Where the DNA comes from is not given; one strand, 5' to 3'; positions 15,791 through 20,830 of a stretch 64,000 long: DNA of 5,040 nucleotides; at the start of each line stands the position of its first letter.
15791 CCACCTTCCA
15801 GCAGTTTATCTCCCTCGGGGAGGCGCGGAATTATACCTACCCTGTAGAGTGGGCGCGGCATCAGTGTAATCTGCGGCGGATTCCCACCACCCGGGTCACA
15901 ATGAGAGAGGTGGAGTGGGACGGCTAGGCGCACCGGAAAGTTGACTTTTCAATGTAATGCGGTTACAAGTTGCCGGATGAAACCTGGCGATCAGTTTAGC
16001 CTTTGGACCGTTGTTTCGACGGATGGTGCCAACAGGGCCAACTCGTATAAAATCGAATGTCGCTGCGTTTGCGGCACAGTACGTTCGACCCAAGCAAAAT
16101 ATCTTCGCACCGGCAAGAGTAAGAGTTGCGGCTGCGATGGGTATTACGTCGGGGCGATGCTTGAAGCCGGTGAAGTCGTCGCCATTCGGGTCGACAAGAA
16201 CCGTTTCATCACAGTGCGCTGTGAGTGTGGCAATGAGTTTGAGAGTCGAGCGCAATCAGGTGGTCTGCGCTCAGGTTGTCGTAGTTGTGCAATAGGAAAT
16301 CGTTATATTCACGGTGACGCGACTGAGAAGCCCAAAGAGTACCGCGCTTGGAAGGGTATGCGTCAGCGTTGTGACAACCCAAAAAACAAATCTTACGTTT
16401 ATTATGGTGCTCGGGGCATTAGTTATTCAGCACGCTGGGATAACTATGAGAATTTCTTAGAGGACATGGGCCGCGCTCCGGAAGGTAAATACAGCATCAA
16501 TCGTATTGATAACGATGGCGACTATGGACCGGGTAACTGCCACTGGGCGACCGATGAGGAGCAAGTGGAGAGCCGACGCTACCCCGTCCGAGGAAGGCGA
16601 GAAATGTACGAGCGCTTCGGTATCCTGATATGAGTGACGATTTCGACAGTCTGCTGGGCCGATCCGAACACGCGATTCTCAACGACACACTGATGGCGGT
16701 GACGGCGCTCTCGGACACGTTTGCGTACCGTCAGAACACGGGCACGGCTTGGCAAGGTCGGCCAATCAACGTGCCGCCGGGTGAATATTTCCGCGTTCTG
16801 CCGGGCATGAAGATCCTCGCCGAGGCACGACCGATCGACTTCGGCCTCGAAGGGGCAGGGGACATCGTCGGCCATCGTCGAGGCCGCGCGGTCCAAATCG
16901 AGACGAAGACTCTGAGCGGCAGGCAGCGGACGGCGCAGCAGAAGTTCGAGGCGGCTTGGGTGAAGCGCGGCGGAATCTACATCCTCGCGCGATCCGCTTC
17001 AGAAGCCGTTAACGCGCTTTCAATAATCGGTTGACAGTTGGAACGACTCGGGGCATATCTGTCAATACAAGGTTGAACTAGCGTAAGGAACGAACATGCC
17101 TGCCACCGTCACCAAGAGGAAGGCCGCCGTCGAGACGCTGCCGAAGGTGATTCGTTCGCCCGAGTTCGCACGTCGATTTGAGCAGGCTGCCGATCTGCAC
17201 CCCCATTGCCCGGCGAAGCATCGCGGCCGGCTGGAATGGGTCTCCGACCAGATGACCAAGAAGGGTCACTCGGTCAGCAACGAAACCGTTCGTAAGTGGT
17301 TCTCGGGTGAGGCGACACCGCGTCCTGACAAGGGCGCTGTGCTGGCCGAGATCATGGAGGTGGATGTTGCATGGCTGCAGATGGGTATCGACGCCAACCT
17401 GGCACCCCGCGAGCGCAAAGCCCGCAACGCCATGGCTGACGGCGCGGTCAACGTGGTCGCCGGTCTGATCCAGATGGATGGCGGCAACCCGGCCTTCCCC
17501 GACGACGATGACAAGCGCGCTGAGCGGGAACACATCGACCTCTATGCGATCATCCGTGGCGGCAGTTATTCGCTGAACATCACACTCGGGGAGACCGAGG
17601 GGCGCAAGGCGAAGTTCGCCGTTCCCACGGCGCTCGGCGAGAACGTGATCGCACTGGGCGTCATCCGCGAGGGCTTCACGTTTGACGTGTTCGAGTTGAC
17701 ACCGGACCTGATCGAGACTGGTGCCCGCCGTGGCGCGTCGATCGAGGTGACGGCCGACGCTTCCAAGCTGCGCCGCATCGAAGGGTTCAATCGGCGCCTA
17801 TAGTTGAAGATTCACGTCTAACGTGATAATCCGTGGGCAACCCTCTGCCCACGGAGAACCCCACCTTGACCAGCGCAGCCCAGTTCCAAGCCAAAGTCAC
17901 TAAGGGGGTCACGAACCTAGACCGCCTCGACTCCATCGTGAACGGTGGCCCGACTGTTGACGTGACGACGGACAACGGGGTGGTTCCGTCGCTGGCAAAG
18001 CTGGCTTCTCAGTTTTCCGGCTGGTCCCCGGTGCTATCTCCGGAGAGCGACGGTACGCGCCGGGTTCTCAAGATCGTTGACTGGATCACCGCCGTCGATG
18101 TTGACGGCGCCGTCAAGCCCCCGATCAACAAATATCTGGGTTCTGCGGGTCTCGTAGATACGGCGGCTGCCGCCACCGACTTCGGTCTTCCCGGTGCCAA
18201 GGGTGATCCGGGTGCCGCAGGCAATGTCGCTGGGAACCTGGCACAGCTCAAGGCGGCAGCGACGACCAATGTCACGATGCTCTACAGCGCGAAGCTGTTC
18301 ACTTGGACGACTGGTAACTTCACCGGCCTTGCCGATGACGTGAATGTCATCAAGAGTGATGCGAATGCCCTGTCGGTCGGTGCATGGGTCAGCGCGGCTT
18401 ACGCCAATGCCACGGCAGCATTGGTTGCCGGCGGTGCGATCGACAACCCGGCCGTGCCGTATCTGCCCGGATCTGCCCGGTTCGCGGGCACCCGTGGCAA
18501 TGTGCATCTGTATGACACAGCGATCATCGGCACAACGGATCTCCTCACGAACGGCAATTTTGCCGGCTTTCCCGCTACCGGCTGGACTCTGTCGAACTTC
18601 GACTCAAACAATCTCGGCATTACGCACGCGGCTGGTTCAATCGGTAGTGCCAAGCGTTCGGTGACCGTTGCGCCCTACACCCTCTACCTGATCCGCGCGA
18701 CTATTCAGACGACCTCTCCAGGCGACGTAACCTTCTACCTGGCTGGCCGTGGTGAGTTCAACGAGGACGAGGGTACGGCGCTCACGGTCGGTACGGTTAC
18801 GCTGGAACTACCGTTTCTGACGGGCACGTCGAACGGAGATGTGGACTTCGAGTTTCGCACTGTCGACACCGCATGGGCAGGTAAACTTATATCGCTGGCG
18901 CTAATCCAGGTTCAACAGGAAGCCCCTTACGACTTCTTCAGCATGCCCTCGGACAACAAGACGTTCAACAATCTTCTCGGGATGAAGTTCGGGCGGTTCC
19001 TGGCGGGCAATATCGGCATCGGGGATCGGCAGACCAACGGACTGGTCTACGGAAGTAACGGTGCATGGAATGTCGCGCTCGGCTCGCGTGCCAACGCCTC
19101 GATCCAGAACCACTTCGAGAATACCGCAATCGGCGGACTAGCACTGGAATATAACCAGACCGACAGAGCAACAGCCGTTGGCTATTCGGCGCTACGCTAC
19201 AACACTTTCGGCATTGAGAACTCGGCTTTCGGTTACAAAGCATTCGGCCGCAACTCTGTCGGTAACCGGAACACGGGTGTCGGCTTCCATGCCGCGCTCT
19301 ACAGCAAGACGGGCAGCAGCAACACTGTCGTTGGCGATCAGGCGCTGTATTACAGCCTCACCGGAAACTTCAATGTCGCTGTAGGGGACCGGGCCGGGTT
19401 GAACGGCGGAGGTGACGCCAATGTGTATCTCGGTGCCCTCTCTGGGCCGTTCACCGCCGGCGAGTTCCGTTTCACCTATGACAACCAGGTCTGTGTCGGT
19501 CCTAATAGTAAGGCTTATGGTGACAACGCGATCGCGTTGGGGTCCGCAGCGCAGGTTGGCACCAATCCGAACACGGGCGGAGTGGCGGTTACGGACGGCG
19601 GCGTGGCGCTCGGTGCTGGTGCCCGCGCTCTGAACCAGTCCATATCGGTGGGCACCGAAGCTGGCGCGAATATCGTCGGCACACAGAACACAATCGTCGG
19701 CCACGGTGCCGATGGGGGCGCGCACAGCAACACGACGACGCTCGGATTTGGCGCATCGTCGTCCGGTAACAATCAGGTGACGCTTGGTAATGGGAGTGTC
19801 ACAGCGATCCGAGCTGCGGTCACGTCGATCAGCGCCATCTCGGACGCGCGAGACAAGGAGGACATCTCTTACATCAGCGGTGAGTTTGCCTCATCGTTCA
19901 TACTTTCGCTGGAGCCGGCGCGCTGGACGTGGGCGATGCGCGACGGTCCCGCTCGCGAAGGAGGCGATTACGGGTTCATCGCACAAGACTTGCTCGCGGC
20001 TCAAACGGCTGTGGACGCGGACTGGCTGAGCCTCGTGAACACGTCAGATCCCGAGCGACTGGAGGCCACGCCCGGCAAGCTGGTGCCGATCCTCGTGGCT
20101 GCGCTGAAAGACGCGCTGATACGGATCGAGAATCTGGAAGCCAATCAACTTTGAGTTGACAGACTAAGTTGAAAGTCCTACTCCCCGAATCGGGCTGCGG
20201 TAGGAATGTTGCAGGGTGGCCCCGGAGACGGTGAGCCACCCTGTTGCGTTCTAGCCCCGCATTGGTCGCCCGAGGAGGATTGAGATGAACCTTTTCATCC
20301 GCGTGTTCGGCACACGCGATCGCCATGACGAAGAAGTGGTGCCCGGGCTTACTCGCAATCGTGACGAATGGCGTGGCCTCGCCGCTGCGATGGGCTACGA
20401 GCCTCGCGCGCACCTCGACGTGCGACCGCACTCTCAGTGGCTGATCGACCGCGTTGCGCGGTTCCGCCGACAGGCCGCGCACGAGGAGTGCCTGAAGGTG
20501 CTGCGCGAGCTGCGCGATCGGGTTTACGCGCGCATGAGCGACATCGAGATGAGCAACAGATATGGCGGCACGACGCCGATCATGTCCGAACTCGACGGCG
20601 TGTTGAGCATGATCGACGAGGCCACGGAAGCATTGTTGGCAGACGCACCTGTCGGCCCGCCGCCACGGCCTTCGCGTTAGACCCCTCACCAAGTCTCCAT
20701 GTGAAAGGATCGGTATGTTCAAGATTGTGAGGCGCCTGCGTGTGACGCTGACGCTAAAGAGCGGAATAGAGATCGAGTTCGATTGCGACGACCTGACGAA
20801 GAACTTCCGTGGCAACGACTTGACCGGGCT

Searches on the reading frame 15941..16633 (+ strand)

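Call 9: search_protein_families(library=phrogs, proteins=[window:15941-16633:+], max_evalue=0.00001)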
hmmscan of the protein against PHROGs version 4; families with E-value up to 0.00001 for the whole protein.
window:15941-16633:+ (230 aa): 6 families
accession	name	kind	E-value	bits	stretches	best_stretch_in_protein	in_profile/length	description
phrog_374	-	DNA, RNA and nucleotide metabolism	6e-44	151.8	2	85-213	216-353/617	HNH endonuclease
phrog_3377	-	DNA, RNA and nucleotide metabolism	2.2e-33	116.8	1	130-213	11-95/196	HNH endonuclease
phrog_8790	-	DNA, RNA and nucleotide metabolism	1.2e-32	114.8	1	128-218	20-109/241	restriction endonuclease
phrog_2081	-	DNA, RNA and nucleotide metabolism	1.3e-24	88.1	1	111-214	84-197/433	HNH endonuclease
phrog_953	-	DNA, RNA and nucleotide metabolism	1.1e-11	45.7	1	132-205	223-298/420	HNH endonuclease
phrog_27240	-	unknown function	1.8e-06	29.3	1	11-66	4-56/132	-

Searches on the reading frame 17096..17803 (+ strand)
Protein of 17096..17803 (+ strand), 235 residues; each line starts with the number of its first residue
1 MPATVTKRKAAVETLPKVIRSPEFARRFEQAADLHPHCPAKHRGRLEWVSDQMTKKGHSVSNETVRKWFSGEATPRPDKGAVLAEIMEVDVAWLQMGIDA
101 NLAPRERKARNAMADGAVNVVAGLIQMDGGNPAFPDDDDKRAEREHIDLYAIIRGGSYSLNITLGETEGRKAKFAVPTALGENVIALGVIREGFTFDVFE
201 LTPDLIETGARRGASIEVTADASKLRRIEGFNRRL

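Call 9: search_protein_families(library=phrogs, proteins=[window:17096-17803:+], max_evalue=0.00001)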
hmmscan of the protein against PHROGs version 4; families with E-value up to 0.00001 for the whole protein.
window:17096-17803:+ (235 aa): 1 family
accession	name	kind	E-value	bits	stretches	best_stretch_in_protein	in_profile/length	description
phrog_2967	-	transcription regulation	2.9e-16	60.7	1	23-170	10-137/225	transcriptional regulator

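Call 36: search_protein_families(library=pfam, proteins=[window:17096-17803:+], max_evalue=0.1)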
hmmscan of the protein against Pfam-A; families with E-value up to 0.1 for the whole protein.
window:17096-17803:+ (235 aa): 2 families
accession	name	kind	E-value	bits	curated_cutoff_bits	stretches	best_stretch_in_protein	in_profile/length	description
PF01381.28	HTH_3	-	0.0062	17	23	1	60-94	21-55/55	Helix-turn-helix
PF19940.4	DUF6402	-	0.088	12.4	26.4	0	49-86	6-43/278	Family of unknown function (DUF6402)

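Call 106: search_protein_families(library=ncbifam, proteins=[window:17096-17803:+], max_evalue=0.001)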
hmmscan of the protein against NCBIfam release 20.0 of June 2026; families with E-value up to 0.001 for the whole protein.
window:17096-17803:+ (235 aa): 0 families

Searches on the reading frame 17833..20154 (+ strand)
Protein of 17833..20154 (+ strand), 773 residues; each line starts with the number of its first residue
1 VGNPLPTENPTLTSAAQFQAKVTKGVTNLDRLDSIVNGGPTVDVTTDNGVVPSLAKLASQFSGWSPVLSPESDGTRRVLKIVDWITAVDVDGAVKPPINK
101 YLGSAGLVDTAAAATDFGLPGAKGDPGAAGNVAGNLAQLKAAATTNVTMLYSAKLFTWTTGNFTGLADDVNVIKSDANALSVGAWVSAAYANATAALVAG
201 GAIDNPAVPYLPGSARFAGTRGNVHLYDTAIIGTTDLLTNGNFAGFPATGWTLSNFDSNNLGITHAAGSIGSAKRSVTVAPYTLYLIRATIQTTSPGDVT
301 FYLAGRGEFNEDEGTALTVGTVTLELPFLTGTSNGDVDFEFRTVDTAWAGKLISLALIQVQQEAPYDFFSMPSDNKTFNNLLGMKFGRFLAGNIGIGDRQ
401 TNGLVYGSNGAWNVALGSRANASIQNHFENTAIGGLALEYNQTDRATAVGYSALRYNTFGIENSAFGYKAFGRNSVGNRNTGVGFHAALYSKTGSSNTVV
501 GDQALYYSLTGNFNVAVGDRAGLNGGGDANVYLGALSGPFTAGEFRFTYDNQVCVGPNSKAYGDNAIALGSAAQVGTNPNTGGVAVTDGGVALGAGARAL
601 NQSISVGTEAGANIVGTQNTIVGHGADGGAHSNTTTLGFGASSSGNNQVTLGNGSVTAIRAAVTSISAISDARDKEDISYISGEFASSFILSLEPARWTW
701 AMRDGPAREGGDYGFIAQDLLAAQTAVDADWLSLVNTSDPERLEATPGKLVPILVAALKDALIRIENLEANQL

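Call 10: search_protein_families(library=phrogs, proteins=[window:17833-20154:+], max_evalue=0.00001)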
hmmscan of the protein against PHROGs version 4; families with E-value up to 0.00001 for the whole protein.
window:17833-20154:+ (773 aa): 3 families
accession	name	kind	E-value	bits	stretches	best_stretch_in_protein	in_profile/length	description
phrog_23837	-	head and packaging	8.6e-35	121.5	2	613-769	343-503/507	virion structural protein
phrog_4636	-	tail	2.5e-27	96.7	3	601-770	555-746/763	tail spike protein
phrog_6002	-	head and packaging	3.5e-16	59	1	429-535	701-808/1183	virion structural protein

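Call 36: search_protein_families(library=pfam, proteins=[window:17833-20154:+], max_evalue=0.1)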
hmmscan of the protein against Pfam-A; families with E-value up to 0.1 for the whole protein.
window:17833-20154:+ (773 aa): 2 families
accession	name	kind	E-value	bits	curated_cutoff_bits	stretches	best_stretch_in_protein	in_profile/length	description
PF13884.11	Peptidase_S74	-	2.6e-08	34.5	22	1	670-724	1-53/58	Chaperone of endosialidase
PF05658.19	YadA_head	-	0.0017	19.1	25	1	555-572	9-26/27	YadA head domain repeat (2 copies)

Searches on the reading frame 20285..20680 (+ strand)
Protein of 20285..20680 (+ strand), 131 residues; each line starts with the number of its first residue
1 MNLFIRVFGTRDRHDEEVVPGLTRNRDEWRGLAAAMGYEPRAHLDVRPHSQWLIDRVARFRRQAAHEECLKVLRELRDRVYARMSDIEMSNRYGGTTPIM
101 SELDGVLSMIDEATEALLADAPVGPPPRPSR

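Call 92: search_protein_families(library=pfam, proteins=[window:20285-20680:+], max_evalue=0.05)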
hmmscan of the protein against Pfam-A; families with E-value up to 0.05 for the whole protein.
window:20285-20680:+ (131 aa): 1 family
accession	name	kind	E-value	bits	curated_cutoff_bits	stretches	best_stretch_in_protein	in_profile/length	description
PF11387.14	DUF2795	-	0.045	14.1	25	0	61-87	27-53/54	Protein of unknown function (DUF2795)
